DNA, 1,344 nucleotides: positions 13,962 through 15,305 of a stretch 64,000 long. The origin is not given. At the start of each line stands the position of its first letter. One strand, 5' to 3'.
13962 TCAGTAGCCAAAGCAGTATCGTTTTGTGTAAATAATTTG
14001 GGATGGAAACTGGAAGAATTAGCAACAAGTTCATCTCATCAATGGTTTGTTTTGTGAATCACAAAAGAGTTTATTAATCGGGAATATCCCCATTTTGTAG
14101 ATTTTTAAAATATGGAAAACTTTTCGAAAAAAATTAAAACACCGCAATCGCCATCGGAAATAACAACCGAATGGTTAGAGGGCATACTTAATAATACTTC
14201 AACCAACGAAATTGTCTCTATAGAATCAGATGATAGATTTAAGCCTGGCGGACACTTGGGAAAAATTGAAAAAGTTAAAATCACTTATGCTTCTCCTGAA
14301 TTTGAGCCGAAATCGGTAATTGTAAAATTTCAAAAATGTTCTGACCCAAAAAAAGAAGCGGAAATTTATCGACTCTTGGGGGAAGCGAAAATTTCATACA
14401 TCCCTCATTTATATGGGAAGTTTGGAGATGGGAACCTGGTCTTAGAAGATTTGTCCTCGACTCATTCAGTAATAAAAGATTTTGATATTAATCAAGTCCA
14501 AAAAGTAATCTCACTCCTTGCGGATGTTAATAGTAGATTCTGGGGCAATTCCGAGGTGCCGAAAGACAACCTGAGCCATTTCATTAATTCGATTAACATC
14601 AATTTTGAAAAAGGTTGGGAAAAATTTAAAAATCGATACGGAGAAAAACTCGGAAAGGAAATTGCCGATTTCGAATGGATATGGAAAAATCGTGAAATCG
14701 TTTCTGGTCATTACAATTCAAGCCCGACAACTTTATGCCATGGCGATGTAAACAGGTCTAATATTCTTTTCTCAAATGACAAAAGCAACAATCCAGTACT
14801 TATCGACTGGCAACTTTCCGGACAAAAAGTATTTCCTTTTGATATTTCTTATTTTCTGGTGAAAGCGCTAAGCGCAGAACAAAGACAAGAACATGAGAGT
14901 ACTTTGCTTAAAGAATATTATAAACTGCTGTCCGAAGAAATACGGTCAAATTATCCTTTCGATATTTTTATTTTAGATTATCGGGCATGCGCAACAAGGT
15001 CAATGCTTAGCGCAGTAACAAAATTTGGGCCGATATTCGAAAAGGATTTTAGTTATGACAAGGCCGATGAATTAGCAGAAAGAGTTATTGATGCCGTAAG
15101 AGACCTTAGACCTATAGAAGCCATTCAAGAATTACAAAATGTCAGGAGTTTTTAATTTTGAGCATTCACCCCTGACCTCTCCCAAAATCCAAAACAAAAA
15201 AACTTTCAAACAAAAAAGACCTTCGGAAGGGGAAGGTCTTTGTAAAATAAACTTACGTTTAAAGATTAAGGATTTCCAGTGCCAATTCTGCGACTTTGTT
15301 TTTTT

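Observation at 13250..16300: AT-rich islet inside the glycan locus encoding a nucleotide/small-molecule modification quartet (NDT-like, APH-family kinase, orphan receiver domain, ANT(2'')-like nucleotidyltransferase)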

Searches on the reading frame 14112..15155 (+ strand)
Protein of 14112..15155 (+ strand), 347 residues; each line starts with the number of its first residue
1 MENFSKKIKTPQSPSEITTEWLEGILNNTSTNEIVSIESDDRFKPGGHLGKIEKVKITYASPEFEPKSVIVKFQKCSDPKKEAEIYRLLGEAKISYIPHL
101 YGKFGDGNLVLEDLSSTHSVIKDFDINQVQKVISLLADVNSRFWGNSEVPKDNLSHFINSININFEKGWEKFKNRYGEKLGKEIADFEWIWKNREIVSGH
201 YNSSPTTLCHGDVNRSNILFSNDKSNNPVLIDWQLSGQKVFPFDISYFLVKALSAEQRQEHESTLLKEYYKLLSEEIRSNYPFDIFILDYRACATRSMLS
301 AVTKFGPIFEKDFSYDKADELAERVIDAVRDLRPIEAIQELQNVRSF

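Call 3: search_protein_families(library=pfam, proteins=[window:14112-15155:+], max_evalue=0.1)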
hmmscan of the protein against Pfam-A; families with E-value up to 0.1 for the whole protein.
window:14112-15155:+ (347 aa): 5 families
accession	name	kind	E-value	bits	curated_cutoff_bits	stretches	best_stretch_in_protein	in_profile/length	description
PF07914.17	DUF1679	-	2.1e-17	63.6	24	1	148-329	203-399/414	Uncharacterized oxidoreductase dhs-27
PF02958.26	EcKL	-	1.7e-15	57.6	22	1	189-278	199-290/294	Ecdysteroid kinase-like family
PF01633.27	Choline_kinase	-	1.5e-09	38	29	1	75-252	37-207/300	Choline/ethanolamine kinase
PF01636.29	APH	-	1.2e-08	35.5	23.2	1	182-259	145-223/239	Phosphotransferase enzyme family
PF19974.5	TCAD9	-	0.00016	21.4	40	1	201-247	292-336/429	Ternary complex associated domain 9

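Call 4: search_protein_families(library=ncbifam, proteins=[window:14112-15155:+], max_evalue=0.1)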
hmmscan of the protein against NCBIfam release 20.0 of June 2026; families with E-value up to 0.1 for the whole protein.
window:14112-15155:+ (347 aa): 5 families
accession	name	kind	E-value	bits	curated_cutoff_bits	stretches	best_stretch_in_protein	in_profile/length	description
NF003558.0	PRK05231.1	equivalog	0.0063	15.5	271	1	188-247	167-226/322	homoserine kinase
TIGR02904.1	spore_ysxE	equivalog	0.043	13.1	263.55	1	203-271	193-260/309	spore coat protein YsxE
NF033068.1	APH_3p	equivalog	0.069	12.6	205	0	191-270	156-236/255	APH(3') family aminoglycoside O-phosphotransferase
TIGR02721.1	ycfN_thiK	equivalog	0.086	12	299.45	0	205-269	145-201/256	thiamine kinase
TIGR03724.2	arch_bud32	equivalog_domain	0.098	12.1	125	0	207-238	105-133/193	KEOPS complex kinase/ATPase Bud32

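Call 5: search_protein_families(library=padloc, proteins=[window:14112-15155:+], max_evalue=0.1)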
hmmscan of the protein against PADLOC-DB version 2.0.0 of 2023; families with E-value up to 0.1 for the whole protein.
window:14112-15155:+ (347 aa): 1 family
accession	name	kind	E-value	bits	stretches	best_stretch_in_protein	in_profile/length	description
PDLC04049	PD-T4-6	-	0.016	12.1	1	208-236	135-163/442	-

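Call 10: find_encoding_contigs(protein=window:14112-15155:+, flank=10000, max_places=10)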
Protein window:14112-15155:+ (347 aa): 1 contig read that carries it; 1 place shown.
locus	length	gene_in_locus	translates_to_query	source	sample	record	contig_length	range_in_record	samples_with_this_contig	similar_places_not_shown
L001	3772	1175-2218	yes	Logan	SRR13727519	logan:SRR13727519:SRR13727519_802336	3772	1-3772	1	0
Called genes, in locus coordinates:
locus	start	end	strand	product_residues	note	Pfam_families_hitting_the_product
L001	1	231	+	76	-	?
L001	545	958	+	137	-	-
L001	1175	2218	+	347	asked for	PF01633:Choline_kinase, PF02958:EcKL, PF07914:DUF1679, PF01636:APH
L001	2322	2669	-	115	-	PF00072:Response_reg (weak)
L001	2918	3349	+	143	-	-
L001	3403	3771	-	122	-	?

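Call 21: find_homologous_proteins(query=window:14112-15155:+, max_evalue=0.001)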
Query window:14112-15155:+ (347 aa): 99 proteins with E <= 0.001 among 1830 candidates.
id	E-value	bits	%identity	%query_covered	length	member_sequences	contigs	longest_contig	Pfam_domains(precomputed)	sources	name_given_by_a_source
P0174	7.5e-231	783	100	100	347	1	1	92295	PF07914.18,PF01633.27,PF02958.27,PF01636.30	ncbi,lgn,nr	ncbi:MAG: DUF1679 domain-containing protein [Candidatus Moranbacteria bacterium]|nr:DUF1679 domain-c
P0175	9.1e-171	586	74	99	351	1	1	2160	PF07914.18,PF01633.27,PF02958.27,PF01636.30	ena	-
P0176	6.1e-167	573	72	99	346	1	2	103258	PF07914.18,PF01633.27,PF02958.27,PF01636.30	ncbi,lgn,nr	ncbi:MAG: DUF1679 domain-containing protein [Patescibacteria group bacterium]|nr:DUF1679 domain-cont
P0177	7.9e-135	467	63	97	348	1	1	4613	PF07914.18,PF01633.27,PF02958.27,PF01636.30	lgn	-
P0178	1.9e-133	463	63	97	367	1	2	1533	PF07914.18,PF01633.27,PF02958.27,PF01636.30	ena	-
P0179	1.5e-132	460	61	99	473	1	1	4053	PF01503.23,PF07914.18,PF02958.27,PF01636.30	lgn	-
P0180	3.2e-132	459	62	97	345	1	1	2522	PF07914.18,PF01633.27,PF02958.27,PF01636.30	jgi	jgi:hypothetical protein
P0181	9.1e-131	454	61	96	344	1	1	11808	PF07914.18,PF02958.27,PF01636.30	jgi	jgi:thiamine kinase-like enzyme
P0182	7.7e-130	451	61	97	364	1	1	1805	PF07914.18,PF01633.27,PF02958.27,PF01636.30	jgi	jgi:hypothetical protein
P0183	9.0e-130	451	62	98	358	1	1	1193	PF07914.18,PF01633.27,PF02958.27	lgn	-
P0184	2.5e-129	449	58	100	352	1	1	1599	PF07914.18,PF02958.27,PF01636.30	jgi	jgi:hypothetical protein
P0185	4.2e-129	449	61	97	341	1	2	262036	PF07914.18,PF01633.27,PF02958.27,PF01636.30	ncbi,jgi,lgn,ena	ncbi:MAG: oxidoreductase family protein [Parcubacteria group bacterium]|jgi:hypothetical protein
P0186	1.2e-128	447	62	97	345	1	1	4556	PF07914.18,PF02958.27,PF01636.30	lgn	-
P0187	1.3e-128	447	60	98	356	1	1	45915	PF07914.18,PF01633.27,PF02958.27,PF01636.30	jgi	jgi:hypothetical protein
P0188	5.1e-128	445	59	97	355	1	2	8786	PF07914.18,PF01633.27,PF02958.27,PF01636.30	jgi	jgi:hypothetical protein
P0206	8.0e-123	428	58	97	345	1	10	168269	PF07914.18,PF01633.27,PF02958.27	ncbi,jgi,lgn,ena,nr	ncbi:MAG: hypothetical protein UR66_C0005G0031 [Candidatus Moranbacteria bacterium GW2011_GWE1_35_17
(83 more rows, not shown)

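Call 22: find_encoding_contigs(protein=P0176, flank=10000, max_places=3)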
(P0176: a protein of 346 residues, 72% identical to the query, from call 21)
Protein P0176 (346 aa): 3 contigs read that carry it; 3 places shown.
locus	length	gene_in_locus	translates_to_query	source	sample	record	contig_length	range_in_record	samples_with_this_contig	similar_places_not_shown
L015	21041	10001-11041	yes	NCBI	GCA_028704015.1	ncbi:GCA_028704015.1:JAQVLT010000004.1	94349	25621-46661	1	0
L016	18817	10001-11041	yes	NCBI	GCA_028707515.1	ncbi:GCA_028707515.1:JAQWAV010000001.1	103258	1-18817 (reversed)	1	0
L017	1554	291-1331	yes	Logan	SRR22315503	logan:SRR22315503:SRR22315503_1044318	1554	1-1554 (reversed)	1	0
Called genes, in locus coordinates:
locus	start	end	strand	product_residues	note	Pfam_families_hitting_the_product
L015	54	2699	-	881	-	PF02861:Clp_N, PF23569:NBD_SMAX1, PF00004:AAA, PF17871:AAA_lid_9, PF07724:AAA_2, PF00004:AAA, PF07728:AAA_5, PF10431:ClpB_D2-small, +5 more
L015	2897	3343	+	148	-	-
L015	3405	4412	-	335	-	PF13353:Fer4_12 (weak), PF04055:Radical_SAM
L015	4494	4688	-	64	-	-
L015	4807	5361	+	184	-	PF02834:LigT_PEase, PF13563:2_5_RNA_ligase2, PF02834:LigT_PEase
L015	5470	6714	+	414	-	PF03808:Glyco_tran_WecG, PF00293:NUDIX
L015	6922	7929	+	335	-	-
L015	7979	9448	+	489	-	PF00749:tRNA-synt_1c, PF19269:Anticodon_2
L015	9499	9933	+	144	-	PF00293:NUDIX, PF14815:NUDIX_4 (weak)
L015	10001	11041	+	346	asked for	PF01633:Choline_kinase, PF01636:APH, PF07914:DUF1679, PF02958:EcKL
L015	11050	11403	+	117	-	PF01050:MannoseP_isomer (weak), PF07883:Cupin_2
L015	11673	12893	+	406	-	PF01551:Peptidase_M23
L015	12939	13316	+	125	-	-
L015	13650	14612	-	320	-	PF13102:Phage_int_SAM_5 (weak), PF13495:Phage_int_SAM_4 (faint), PF02899:Phage_int_SAM_1, PF00589:Phage_integrase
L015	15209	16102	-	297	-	PF03799:FtsQ_DivIB_C (weak)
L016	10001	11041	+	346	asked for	PF01633:Choline_kinase, PF01636:APH, PF07914:DUF1679, PF02958:EcKL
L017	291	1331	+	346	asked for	PF01633:Choline_kinase, PF01636:APH, PF07914:DUF1679, PF02958:EcKL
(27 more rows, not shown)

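Call 23: find_encoding_contigs(protein=P0206, flank=10000, max_places=3)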
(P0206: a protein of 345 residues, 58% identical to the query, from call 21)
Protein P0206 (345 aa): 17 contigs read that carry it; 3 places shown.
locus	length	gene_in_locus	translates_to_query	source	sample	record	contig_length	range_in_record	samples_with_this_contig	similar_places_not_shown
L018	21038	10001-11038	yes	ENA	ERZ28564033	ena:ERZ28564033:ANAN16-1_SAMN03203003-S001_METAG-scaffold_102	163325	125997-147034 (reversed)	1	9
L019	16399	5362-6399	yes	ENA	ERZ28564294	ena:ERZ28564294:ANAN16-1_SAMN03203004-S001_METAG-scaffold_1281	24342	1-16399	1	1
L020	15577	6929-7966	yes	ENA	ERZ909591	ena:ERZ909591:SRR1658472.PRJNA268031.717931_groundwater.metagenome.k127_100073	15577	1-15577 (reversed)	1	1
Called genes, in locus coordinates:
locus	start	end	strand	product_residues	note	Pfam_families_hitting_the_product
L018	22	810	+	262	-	-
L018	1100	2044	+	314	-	PF02661:Fic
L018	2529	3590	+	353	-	PF04055:Radical_SAM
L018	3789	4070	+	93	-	PF02325:CCB3_YggT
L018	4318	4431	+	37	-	-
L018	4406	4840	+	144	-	-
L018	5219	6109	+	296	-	PF00291:PALP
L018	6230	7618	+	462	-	PF17159:MASE3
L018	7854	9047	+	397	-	-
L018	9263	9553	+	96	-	-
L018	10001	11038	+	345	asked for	PF01633:Choline_kinase (weak), PF02958:EcKL, PF07914:DUF1679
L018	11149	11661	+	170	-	PF00293:NUDIX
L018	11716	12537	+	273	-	PF20903:SPL (faint), PF04055:Radical_SAM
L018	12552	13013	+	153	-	PF00383:dCMP_cyt_deam_1, PF14437:MafB19-deam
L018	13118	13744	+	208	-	PF04607:RelA_SpoT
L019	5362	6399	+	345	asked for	PF01633:Choline_kinase (weak), PF02958:EcKL, PF07914:DUF1679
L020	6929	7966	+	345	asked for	PF01633:Choline_kinase (weak), PF02958:EcKL, PF07914:DUF1679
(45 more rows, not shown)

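Call 24: find_encoding_contigs(protein=P0185, flank=10000, max_places=2)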
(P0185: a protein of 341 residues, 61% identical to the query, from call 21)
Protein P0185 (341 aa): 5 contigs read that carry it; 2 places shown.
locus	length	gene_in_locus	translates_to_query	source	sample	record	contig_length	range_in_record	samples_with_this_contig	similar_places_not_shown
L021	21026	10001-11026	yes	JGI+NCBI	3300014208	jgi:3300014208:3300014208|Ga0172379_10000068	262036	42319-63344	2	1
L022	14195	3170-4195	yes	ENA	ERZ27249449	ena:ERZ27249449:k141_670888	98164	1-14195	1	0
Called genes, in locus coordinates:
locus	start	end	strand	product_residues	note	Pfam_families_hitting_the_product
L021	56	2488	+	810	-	PF13432:TPR_16 (faint), PF00515:TPR_1 (faint), PF07719:TPR_2 (faint), PF13431:TPR_17 (faint), PF13414:TPR_11 (weak), PF14559:TPR_19 (faint), PF23914:TPR_CcmH_CycH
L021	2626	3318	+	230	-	PF05552:MS_channel_1st_1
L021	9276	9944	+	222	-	PF01797:Y1_Tnp (weak)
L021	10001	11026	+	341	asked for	PF01633:Choline_kinase, PF01636:APH, PF02958:EcKL, PF07914:DUF1679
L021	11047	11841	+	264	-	PF01555:N6_N4_Mtase (faint), PF01209:Ubie_methyltran, PF13489:Methyltransf_23, PF13649:Methyltransf_25, PF13847:Methyltransf_31, PF08241:Methyltransf_11, PF08242:Methyltransf_12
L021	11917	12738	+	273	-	-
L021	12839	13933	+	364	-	PF01098:FTSW_RODA_SPOVE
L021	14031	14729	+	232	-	PF01386:Ribosomal_L25p, PF14693:Ribosomal_TL5_C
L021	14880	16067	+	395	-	PF00571:CBS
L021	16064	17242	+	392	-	-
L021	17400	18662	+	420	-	PF00275:EPSP_synthase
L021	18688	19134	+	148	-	PF00293:NUDIX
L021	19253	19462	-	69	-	-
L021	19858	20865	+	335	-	PF00022:Actin, PF06723:MreB_Mbl, PF00012:HSP70, PF11104:PilM_2 (faint), PF14450:FtsA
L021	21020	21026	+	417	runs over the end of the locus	PF13439:Glyco_transf_4, PF00534:Glycos_transf_1, PF20706:GT4-conflict, PF13692:Glyco_trans_1_4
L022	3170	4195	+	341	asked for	PF01633:Choline_kinase, PF01636:APH, PF02958:EcKL, PF07914:DUF1679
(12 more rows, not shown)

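Call 43: search_solved_structures(query=window:14112-15155:+, max_evalue=1, show_alignments=2)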
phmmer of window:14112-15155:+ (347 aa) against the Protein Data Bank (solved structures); distinct sequences matched with E-value up to 1: 4.
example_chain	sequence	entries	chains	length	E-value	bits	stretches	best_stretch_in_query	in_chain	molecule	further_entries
4y83_A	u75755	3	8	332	0.06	15.7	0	184-239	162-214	Mitogen-activated protein kinase kinase kinase 8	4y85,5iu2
3feg_A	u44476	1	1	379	0.25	13.6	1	203-247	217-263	Choline/ethanolamine kinase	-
2ig7_A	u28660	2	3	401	0.28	13.4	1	203-247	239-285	Choline/ethanolamine kinase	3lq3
1nw1_A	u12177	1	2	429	0.87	11.8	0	81-227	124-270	Choline kinase (49.2 kD)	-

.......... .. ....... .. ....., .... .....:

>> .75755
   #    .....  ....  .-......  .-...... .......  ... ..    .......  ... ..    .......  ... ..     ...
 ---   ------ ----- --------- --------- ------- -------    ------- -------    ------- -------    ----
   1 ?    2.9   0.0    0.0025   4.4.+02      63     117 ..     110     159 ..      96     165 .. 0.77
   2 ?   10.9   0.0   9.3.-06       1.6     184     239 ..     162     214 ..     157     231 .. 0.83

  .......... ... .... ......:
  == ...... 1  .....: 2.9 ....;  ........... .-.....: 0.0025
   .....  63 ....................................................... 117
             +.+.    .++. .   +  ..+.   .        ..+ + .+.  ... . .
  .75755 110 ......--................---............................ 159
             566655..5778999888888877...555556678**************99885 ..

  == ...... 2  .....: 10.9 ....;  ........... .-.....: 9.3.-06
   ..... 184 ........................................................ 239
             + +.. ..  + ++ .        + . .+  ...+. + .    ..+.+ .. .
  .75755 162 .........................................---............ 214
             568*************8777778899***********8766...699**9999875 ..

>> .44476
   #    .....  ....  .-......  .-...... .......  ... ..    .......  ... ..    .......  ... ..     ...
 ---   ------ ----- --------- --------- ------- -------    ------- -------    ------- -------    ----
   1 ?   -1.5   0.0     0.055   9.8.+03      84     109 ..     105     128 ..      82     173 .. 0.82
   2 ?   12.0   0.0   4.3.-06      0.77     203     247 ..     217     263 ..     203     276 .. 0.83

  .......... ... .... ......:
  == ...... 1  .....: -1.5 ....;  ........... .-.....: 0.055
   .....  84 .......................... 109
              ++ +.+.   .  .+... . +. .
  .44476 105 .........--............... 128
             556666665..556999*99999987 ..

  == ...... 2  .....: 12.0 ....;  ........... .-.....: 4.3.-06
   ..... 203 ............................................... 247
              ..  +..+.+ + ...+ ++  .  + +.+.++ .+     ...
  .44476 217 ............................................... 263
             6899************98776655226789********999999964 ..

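Call 74: search_solved_structures(query=A5, max_evalue=1, show_alignments=1)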
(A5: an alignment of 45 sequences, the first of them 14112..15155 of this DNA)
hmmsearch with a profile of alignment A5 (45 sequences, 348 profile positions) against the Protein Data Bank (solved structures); distinct sequences matched with E-value up to 1: 229 (the best 60 are shown).
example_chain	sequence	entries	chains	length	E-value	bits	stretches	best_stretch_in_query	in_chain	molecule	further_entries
2olc_A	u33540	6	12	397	1.3e-05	27.4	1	89-251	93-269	Methylthioribose kinase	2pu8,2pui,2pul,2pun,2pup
3dxp_A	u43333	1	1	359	0.00024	23.2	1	165-248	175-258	putative acyl-CoA dehydrogenase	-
8v3v_A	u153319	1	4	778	0.0008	21.5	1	202-248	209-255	Acyl-Coenzyme A dehydrogenase family, member 11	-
3juh_A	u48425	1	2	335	0.00093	21.3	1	174-237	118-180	Casein kinase II subunit alpha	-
6o6q_A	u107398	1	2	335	0.001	21.1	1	182-237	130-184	Casein kinase 2 catalytic subunit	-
4md9_E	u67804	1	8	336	0.0011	21.1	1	169-237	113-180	Casein kinase II subunit alpha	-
5zn4_A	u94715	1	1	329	0.0014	20.7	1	174-237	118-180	Casein kinase II subunit alpha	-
4md8_E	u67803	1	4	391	0.0015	20.6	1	169-237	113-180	Casein kinase II subunit alpha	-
5zn3_A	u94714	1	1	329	0.0016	20.5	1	174-237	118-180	Casein kinase II subunit alpha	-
3csv_A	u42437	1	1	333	0.0021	20.1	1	177-269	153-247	Aminoglycoside phosphotransferase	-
5zn0_A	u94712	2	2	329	0.0022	20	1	174-237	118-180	Casein kinase II subunit alpha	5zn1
8t8v_A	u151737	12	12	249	0.0025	19.9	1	69-124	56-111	Kinase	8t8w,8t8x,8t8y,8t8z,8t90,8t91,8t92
4dgl_C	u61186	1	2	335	0.0026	19.8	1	173-237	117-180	Casein kinase II subunit alpha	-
3hko_A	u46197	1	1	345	0.0026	19.8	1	193-237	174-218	Calcium/calmodulin-dependent protein kinase with a kinase domain and 2 calmodulin-like EF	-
5zn2_A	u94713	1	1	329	0.0026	19.8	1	174-237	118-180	Casein kinase II subunit alpha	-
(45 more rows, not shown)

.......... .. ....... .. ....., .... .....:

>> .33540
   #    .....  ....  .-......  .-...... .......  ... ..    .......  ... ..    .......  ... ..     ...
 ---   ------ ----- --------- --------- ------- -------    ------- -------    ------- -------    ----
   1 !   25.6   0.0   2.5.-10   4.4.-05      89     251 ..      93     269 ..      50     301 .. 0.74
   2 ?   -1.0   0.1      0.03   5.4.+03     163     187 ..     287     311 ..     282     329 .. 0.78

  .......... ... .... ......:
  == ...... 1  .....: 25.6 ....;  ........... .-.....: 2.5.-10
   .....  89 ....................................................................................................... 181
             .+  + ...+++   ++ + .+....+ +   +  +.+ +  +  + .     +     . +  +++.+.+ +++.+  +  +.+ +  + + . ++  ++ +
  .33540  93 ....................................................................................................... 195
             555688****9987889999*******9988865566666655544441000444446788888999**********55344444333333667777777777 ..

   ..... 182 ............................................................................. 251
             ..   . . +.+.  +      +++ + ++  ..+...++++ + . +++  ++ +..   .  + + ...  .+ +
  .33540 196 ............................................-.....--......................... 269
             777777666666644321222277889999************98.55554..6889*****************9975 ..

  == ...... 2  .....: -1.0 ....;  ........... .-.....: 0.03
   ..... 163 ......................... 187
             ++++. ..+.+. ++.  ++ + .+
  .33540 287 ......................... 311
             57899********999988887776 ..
